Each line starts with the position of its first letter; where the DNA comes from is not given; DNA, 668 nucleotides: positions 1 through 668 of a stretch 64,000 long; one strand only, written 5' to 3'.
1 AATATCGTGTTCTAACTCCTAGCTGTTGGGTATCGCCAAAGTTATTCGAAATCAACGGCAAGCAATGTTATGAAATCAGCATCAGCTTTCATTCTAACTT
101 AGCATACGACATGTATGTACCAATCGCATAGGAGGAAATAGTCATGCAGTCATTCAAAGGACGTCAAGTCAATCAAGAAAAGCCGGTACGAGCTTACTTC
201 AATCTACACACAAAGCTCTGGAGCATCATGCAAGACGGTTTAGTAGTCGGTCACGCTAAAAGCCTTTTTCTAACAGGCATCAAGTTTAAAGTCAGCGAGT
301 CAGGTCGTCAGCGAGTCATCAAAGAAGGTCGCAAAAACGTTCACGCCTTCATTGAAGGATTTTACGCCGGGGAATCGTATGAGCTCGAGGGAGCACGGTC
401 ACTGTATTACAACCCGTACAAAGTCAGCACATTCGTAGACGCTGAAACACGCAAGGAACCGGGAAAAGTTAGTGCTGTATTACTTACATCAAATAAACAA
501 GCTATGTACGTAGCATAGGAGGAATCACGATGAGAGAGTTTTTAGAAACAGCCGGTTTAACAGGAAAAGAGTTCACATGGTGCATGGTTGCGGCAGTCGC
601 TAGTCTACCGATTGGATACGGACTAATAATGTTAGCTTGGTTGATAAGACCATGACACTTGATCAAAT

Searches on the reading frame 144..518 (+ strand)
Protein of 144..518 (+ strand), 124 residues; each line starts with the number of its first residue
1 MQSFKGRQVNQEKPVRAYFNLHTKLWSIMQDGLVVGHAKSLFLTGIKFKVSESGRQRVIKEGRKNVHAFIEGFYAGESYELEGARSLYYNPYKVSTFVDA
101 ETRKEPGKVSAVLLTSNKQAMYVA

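Call 15: find_encoding_contigs(protein=window:144-518:+, flank=10000, max_places=10)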
Protein window:144-518:+ (124 aa): 11 contigs read that carry it; 7 places shown.
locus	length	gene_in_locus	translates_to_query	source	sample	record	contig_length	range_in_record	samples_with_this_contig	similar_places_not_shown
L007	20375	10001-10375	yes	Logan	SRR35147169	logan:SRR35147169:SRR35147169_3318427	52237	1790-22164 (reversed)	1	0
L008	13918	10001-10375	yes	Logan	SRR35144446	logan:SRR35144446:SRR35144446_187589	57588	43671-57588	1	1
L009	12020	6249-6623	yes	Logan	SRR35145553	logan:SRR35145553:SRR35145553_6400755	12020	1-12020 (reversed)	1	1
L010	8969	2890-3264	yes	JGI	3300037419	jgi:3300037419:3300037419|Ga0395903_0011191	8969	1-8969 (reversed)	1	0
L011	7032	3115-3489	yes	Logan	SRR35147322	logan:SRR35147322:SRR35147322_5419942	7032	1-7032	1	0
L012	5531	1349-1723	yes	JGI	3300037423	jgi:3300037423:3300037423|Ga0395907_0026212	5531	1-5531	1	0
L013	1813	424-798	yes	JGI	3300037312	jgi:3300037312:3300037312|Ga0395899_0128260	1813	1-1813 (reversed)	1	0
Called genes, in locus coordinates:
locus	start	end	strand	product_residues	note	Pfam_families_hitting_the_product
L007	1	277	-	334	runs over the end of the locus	-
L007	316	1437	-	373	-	-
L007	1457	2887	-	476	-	PF04860:Phage_portal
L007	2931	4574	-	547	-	-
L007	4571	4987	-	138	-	PF13022:HTH_Tnp_1_2, PF13384:HTH_23 (weak)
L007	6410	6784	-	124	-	-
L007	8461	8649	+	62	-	-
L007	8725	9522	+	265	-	PF17338:GP88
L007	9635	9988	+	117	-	-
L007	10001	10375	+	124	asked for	PF25735:Phage_L5_gp82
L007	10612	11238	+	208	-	-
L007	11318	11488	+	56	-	-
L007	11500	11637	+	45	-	-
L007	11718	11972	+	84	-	-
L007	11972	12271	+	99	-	-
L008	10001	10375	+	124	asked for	PF25735:Phage_L5_gp82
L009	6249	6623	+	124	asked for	PF25735:Phage_L5_gp82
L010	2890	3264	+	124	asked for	PF25735:Phage_L5_gp82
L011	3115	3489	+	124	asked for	PF25735:Phage_L5_gp82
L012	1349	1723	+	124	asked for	PF25735:Phage_L5_gp82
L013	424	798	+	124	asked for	PF25735:Phage_L5_gp82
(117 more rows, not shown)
